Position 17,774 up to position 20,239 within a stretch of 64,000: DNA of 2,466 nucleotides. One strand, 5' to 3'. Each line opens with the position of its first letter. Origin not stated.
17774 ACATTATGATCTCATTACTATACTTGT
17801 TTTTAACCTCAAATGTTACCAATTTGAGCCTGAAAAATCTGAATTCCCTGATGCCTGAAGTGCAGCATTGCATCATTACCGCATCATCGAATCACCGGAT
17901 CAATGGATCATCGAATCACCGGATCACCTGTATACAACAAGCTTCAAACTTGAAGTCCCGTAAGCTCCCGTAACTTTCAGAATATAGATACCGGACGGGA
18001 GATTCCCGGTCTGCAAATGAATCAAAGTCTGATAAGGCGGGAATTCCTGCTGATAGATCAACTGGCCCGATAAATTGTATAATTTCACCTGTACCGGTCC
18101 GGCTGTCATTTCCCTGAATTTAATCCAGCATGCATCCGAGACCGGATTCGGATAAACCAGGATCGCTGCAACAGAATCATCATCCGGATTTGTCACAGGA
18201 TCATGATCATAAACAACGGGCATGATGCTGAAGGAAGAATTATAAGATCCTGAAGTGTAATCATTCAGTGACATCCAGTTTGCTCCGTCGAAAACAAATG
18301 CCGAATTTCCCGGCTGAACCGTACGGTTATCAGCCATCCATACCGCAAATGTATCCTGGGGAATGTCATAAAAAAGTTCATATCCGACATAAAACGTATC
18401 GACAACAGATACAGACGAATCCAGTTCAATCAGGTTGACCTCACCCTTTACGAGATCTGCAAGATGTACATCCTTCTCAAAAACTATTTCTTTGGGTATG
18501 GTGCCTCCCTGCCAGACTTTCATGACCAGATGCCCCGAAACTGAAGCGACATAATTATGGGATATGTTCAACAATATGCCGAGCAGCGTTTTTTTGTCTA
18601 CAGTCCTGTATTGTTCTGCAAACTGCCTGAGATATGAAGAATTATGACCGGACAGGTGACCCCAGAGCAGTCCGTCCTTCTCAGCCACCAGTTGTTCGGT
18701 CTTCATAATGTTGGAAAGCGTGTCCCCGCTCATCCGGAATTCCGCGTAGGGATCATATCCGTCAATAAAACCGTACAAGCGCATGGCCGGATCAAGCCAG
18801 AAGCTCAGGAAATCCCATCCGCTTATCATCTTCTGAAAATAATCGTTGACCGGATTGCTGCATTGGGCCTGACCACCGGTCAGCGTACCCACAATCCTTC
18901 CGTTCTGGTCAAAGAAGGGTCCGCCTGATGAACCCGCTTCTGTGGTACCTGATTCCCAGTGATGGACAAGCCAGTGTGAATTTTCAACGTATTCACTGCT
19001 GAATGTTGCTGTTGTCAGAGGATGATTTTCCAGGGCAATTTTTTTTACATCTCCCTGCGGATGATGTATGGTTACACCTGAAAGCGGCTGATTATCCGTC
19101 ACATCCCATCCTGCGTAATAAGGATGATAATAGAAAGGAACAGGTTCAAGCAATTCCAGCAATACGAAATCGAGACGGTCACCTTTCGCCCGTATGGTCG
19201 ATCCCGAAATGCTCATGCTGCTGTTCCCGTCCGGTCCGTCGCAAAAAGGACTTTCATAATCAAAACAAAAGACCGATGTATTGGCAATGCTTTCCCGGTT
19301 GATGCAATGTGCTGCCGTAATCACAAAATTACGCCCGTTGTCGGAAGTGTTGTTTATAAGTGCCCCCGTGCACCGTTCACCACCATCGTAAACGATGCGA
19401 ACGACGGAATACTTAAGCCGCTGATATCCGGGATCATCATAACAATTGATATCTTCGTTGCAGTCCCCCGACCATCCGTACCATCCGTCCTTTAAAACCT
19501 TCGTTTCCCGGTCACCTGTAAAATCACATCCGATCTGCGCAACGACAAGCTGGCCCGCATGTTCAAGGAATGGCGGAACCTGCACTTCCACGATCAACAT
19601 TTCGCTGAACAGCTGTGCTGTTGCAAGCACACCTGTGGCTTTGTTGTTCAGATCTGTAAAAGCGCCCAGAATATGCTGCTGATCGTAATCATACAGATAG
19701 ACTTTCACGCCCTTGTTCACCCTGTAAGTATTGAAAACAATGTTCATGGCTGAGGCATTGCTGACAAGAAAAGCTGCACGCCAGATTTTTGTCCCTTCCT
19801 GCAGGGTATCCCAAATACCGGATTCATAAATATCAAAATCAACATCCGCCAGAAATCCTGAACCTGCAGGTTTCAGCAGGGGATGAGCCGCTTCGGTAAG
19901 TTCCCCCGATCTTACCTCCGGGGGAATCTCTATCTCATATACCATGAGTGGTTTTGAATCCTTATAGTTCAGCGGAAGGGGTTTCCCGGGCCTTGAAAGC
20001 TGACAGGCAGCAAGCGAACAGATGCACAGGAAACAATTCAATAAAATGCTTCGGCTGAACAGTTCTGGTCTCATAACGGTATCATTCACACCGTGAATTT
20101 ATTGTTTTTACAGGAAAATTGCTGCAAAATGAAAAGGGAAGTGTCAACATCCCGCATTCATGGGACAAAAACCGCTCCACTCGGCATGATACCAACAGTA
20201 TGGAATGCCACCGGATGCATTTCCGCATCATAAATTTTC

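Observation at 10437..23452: A cobalamin riboswitch heads a 13-kb single-strand gene string whose B12 uptake genes are interrupted by a secreted protease and a giant repeat protein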

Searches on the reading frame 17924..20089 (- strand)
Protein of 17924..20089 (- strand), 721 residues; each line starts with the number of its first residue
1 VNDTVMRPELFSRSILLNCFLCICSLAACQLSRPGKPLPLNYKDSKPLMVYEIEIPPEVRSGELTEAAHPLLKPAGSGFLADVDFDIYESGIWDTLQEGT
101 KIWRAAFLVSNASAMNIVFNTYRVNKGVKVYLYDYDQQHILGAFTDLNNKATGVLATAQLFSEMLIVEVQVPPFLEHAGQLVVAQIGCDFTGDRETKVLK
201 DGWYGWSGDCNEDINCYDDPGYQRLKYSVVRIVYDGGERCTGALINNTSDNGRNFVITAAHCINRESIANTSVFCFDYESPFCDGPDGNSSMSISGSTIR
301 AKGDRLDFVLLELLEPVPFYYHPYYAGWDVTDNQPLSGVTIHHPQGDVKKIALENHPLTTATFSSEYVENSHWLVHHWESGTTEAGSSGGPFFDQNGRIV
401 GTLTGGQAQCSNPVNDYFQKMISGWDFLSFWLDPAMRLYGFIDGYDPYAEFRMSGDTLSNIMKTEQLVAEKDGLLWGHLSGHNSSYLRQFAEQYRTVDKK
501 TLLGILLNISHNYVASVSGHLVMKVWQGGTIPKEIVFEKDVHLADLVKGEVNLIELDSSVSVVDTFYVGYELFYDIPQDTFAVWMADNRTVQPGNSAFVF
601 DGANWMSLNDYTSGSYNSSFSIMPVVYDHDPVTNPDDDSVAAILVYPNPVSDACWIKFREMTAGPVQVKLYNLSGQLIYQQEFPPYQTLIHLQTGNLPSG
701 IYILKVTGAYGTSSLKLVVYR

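Call 3: search_protein_families(library=pfam, proteins=[window:17924-20089:-], max_evalue=0.01)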
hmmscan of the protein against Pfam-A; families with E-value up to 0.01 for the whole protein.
window:17924-20089:- (721 aa): 3 families
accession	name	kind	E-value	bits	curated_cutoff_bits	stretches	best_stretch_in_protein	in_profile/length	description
PF18962.6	Por_Secre_tail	-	2.2e-12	47.5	27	1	645-719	1-75/75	Secretion system C-terminal sorting domain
PF13365.12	Trypsin_2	-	7.3e-09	36.9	27.6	1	240-401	1-143/144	Trypsin-like peptidase domain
PF00089.32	Trypsin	-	1e-05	25.9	20.6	1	230-414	16-205/220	Trypsin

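Call 4: search_protein_families(library=ncbifam, proteins=[window:17924-20089:-], max_evalue=0.01)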
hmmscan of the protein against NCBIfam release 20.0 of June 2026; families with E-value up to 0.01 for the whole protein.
window:17924-20089:- (721 aa): 4 families
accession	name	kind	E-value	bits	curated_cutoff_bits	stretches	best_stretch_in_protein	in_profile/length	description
TIGR04183.1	Por_Secre_tail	domain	8.3e-12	44.9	23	1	645-719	1-71/72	T9SS type A sorting domain-containing protein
NF038113.1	T9SSA_dep_M36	equivalog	5.2e-10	38.1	885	1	641-719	791-868/869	T9SS-dependent M36 family metallopeptidase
NF052323.1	T9SSA_dep_M6i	equivalog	1.3e-06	26.7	600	1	646-709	961-1027/1043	T9SS-dependent M6-like inactivated metalloprotease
NF050177.1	TapA_OM_Porphy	equivalog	0.0091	14.8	500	0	643-719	471-543/544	TapA/TapC family T9SS-dependent outer membrane protein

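Call 12: find_encoding_contigs(protein=window:17924-20074:-, flank=10000, max_places=6)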
Protein window:17924-20074:- (716 aa): 1 contig read that carries it; 1 place shown.
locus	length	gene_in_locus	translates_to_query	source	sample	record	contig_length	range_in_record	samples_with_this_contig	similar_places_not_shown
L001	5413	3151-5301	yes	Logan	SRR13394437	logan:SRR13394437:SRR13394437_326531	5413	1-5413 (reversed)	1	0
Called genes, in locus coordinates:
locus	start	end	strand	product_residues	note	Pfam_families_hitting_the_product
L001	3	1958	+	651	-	?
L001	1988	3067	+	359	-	PF16819:DUF5074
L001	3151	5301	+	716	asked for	PF00089:Trypsin (faint), PF13365:Trypsin_2, PF18962:Por_Secre_tail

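Call 13: find_homologous_proteins(query=window:17924-20074:-, max_evalue=0.00001)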
Query window:17924-20074:- (716 aa): 1132 proteins with E <= 0.00001 among 8000 candidates; the best 120 are listed.
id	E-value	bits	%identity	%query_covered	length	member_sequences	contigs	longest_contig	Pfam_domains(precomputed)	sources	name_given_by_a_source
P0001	0.0e+0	1692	100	100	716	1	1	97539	PF13365.13,PF18962.8,PF00089.33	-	-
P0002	0.0e+0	1284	76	100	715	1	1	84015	PF13365.13,PF18962.8,PF00089.33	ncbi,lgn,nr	ncbi:MAG: T9SS type A sorting domain-containing protein [Bacteroidales bacterium]|nr:T9SS type A sor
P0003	0.0e+0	1130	66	99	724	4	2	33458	PF13365.13,PF18962.8,PF00089.33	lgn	-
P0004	3.5e-274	930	55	99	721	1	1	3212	PF13365.13,PF18962.8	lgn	-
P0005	1.2e-253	862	53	99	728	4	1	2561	PF13365.13,PF18962.8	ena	-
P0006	3.3e-253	860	53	99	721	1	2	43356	PF13365.13,PF18962.8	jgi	jgi:lysyl endopeptidase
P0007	2.4e-252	857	52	100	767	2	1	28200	PF13365.13,PF18962.8,PF00089.33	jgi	jgi:lysyl endopeptidase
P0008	1.4e-251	855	53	99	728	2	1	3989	PF13365.13,PF18962.8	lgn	-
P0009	4.2e-245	834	51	100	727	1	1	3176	PF13365.13,PF18962.8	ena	-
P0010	9.3e-245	832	50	99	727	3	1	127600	PF13365.13,PF18962.8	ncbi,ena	-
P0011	2.5e-244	831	52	97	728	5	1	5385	PF13365.13,PF18962.8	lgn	-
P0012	1.4e-243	829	51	98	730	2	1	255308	PF13365.13,PF18962.8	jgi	jgi:hypothetical protein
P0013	9.3e-242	822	52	97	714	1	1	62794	PF13365.13,PF18962.8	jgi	jgi:hypothetical protein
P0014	1.0e-241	822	51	100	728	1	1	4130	PF13365.13,PF18962.8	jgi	jgi:lysyl endopeptidase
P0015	1.1e-241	822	52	98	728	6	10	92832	PF13365.13,PF18962.8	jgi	jgi:lysyl endopeptidase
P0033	5.2e-234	797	49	100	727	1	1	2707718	PF13365.13,PF18962.8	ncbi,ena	-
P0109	5.6e-175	602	42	97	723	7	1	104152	PF13365.13,PF18962.8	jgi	jgi:lysyl endopeptidase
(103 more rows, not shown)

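Call 15: find_related_loci(query=A1, collection=genome_contigs, flank=10000)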
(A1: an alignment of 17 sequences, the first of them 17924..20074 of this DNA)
Query A1 (716 aa) in genome_contigs; peptide patterns used: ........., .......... (x = any residue, [..] = any of these).
600 stretches matched a pattern (row limit reached: there are more); 594 encode a relative of the query (tblastn E <= 1e-3); the best 80 are kept; 80 distinct loci.
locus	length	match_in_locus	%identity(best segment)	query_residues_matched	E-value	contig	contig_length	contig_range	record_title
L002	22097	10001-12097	50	25-716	0e+0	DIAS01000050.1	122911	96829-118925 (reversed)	MAG TPA_asm: Bacteroidales bacterium UBA5072 UBA5072_contig_2811, whole genome shotgun sequence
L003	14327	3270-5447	47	2-716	0e+0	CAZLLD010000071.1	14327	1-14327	MAG TPA_asm: uncultured Bacteroidales bacterium isolate SRP192927_co6_437 genome assembly, contig: NODE_10093_length_143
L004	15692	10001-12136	47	6-716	0e+0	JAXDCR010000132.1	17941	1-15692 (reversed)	MAG: Bacteroidales bacterium isolate POMEDNA-B49 Raw2_k127_766161, whole genome shotgun sequence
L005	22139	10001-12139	41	15-716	2e-176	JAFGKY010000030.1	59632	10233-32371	MAG: Bacteroidales bacterium isolate Zod_Metabat.37 k87_1909003, whole genome shotgun sequence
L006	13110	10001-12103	42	24-716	3e-176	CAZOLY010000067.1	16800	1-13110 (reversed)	MAG TPA_asm: uncultured Bacteroidales bacterium isolate SRP214966_co4_484 genome assembly, contig: NODE_3025_length_1680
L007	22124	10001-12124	40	4-701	2e-172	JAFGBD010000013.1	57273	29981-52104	MAG: Bacteroidales bacterium isolate Zod_Metabat.1005 k87_1009330, whole genome shotgun sequence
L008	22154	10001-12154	40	6-716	7e-172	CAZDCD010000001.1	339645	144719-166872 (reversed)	MAG TPA_asm: uncultured Bacteroidales bacterium isolate binchicken_co129_272 genome assembly, contig: NODE_3_length_3396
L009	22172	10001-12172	39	8-716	1e-164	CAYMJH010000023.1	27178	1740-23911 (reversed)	MAG TPA_asm: uncultured Bacteroidales bacterium isolate SRP192927_co7_187 genome assembly, contig: NODE_2958_length_2717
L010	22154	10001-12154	36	1-716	2e-135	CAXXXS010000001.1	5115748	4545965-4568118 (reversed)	MAG: Bacteroidales bacterium isolate cfd47556-b600-40b4-9185-b1262979a081 genome assembly, contig: contig_1, whole genom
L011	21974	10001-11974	37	78-715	2e-132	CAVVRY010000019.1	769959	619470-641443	MAG: uncultured Bacteroidales bacterium isolate MFD03804.bin.1.166 genome assembly, contig: contig_8847, whole genome sh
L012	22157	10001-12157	34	10-714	8e-132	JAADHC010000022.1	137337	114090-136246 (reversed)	MAG: Chlorobiota bacterium isolate M_MetaBat.158 contig-127_25, whole genome shotgun sequence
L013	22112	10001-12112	36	19-716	3e-129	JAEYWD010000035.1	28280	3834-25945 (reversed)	MAG: Bacteroidetes bacterium isolate OH_CBlB_256 k127_1446806, whole genome shotgun sequence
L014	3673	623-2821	33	10-716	9e-131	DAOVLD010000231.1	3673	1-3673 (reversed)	MAG TPA_asm: Bacteroidota bacterium isolate CSMAG_1436 CSMAG_1436_k141_2553695_length_3673_cov_75.2792, whole genome sho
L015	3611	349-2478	34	10-701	5e-130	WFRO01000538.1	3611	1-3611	MAG: Bacteroidales bacterium isolate S015_12 k151_95495, whole genome shotgun sequence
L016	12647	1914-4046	33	10-713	9e-126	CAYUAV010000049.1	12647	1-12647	MAG TPA_asm: uncultured Bacteroidales bacterium isolate SRP214966_co4_214 genome assembly, contig: NODE_5005_length_1264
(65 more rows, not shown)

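Call 20: search_solved_structures(query=window:17924-20074:-, max_evalue=0.01, show_alignments=1)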
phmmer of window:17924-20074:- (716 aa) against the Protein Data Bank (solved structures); distinct sequences matched with E-value up to 0.01: 5.
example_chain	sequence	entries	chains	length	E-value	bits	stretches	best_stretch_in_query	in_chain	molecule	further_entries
4nsv_A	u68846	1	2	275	4.3e-29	104.4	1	200-442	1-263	Lysyl endopeptidase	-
4nsy_A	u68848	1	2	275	4.3e-29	104.4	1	200-442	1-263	Lysyl endopeptidase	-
1arb_A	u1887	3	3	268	5.8e-29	104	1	200-441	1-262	ACHROMOBACTER PROTEASE I | Protease 1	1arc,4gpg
9omd_A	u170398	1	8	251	2.2e-17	65.7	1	196-418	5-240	Lysyl endopeptidase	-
9whd_A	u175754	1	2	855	0.00099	20.6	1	635-711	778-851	GH167 glycoside hydrolase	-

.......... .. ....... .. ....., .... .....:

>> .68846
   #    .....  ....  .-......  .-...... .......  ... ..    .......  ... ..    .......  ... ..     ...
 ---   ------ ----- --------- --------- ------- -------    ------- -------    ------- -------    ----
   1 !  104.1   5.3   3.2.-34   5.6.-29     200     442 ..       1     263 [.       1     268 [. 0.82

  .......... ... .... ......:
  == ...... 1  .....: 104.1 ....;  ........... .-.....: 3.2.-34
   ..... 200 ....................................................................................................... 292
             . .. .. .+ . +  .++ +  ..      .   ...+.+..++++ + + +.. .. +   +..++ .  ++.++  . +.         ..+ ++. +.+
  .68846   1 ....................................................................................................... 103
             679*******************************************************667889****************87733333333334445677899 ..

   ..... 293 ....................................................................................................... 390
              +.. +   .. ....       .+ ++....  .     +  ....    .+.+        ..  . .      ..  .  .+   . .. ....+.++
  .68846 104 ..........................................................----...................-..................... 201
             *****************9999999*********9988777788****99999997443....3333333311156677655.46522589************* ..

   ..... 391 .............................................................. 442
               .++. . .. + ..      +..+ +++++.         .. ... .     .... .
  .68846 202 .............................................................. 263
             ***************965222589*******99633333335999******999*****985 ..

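Call 39: predict_structure(alignment_id=A1)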
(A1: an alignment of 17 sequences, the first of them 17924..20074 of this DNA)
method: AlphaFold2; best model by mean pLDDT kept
length: 716 residues; sequences in the alignment: 17
mean_pLDDT: 64.9   pTM: 0.33
mean pLDDT of the five models: 64.9, 61.4, 60.2, 54.9, 53.3
residues with pLDDT >= 90: 55; 70-90: 322; 50-70: 139; < 50: 200
segments of 3 or more residues with pLDDT < 50: 22-24, 57-71, 188-207, 242-246, 298-302, 322-334, 336-346, 350-450, 466-472, 475-478, 627-636
pLDDT, mean of each block of 10 residues (from residue 1): 68 72 52 79 85 56 33 72 82 86 83 86 88 76 77 78 90 87 61 28 41 58 73 66 50 68 81 59 69 63 67 60 41 44 45 36 34 27 34 34 25 26 27 29 35 79 56 47 85 83 80 85 90 88 78 82 88 75 75 86 83 87 54 52 61 70 80 83 76 78 74 67
secondary structure, 60 per line:
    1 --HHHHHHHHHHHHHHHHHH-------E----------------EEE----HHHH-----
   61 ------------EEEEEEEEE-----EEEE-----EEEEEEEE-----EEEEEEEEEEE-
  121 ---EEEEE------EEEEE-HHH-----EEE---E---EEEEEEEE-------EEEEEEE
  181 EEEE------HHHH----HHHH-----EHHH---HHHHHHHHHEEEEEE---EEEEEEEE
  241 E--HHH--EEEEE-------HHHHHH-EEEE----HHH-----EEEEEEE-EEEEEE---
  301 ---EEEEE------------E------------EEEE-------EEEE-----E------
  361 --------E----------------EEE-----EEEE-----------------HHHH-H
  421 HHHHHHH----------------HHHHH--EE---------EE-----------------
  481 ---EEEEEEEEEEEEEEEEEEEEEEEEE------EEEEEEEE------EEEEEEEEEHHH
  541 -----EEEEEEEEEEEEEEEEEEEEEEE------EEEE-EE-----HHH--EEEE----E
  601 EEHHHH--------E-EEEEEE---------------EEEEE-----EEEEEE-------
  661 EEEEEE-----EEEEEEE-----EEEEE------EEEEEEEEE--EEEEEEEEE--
elements in order (helices of 4 or more, strands of 3 or more residues): H3-20 E45-47 H52-55 E73-81 E87-90 E96-103 E109-119 E124-128 E135-139 E149-151 E159-166 E174-184 H191-194 H199-202 H215-223 E224-229 E233-241 E249-253 H261-266 E268-271 E284-290 E292-297 E304-308 E334-337 E345-348 E386-388 E394-397 H415-418 H420-427 H444-448 E484-508 E515-522 E529-537 E546-568 E575-578 E592-595 E600-602 H603-606 E617-622 E638-642 E648-653 E661-666 E672-678 E684-688 E695-703 E706-714

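Call 43: fold_search(model_id=the predicted structure, library=pdb)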
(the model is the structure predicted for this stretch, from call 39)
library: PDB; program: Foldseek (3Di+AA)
matches with E <= 10: 1805; with E <= 0.001: 89
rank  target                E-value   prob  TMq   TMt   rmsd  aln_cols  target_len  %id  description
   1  9euj_G                2.2e-08  1.00  0.16  0.14  29.3       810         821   11  Cryo-EM structure of Staphylococcus aureus bacteriophage phi812 baseplate in the post-contraction state - sheath initi (released 2025-04-09)
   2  4nsy_A                2.6e-08  1.00  0.22  0.52   7.2       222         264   27  Wild-type lysobacter enzymogenes lysc endoproteinase covalently inhibited by TLCK (released 2014-04-23)
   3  1arb                  3.4e-08  1.00  0.23  0.53   7.3       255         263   28  THE PRIMARY STRUCTURE AND STRUCTURAL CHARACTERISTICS OF ACHROMOBACTER LYTICUS PROTEASE I, A LYSINE-SPECIFIC SERINE PROTE (released 1993-10-31)
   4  4nsv_A                3.8e-08  1.00  0.22  0.52   7.1       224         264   28  Lysobacter enzymogenes lysc endoproteinase K30R mutant covalently inhibited by TLCK (released 2014-04-23)
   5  4nsy_B                1.3e-07  1.00  0.22  0.52   6.7       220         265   28  Wild-type lysobacter enzymogenes lysc endoproteinase covalently inhibited by TLCK (released 2014-04-23)
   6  8k35_A                9.3e-07  0.89  0.10  0.09  38.3       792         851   10  Structure of the bacteriophage lambda tail tip complex (released 2023-11-15)
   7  9eui_Q                1.8e-06  0.99  0.17  0.13  34.6       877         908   10  Cryo-EM structure of Staphylococcus aureus bacteriophage phi812 baseplate in the post-contraction state - complete (released 2025-04-09)
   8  8iyk_F                1.8e-06  0.92  0.11  0.10  34.6       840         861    9  Tail tip conformation 1 of phage lambda tail (released 2023-10-18)
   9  9e7m_Ja               3.2e-06  0.90  0.13  0.11  37.1       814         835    9  In situ cryoEM structure of bacteriophage Ur-lambda tail tip complex (released 2025-11-05)
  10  8w7n                  7.2e-06  0.85  0.11  0.08  25.4       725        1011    9  Crystal structure of the in-cell Cry1Aa purified from Bacillus thuringiensis (released 2024-03-06)
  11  4w8j                  1.1e-05  0.77  0.10  0.08  25.4       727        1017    9  Structure of the full-length insecticidal protein Cry1Ac reveals intriguing details of toxin packaging into in vivo form (released 2014-09-17)
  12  4bk5_A                1.1e-05  0.87  0.11  0.14  31.8       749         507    9  crystal structure of the human EphA4 ectodomain in complex with human ephrin A5 (amine-methylated sample) (released 2013-07-03)
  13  7c7u_B                1.3e-05  0.80  0.10  0.12  26.7       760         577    9  Biofilm associated protein - BSP domain (released 2021-05-12)
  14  2qqk_A                1.9e-05  0.80  0.11  0.13  28.1       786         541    9  Neuropilin-2 a1a2b1b2 Domains in Complex with a Semaphorin-Blocking Fab (released 2007-11-20)
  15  8zdp_v                2.0e-05  0.97  0.16  0.15  55.7       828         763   10  Cryo-EM structure of Mycobacteriophage Douge Central fiber (gp20) (released 2025-06-25)
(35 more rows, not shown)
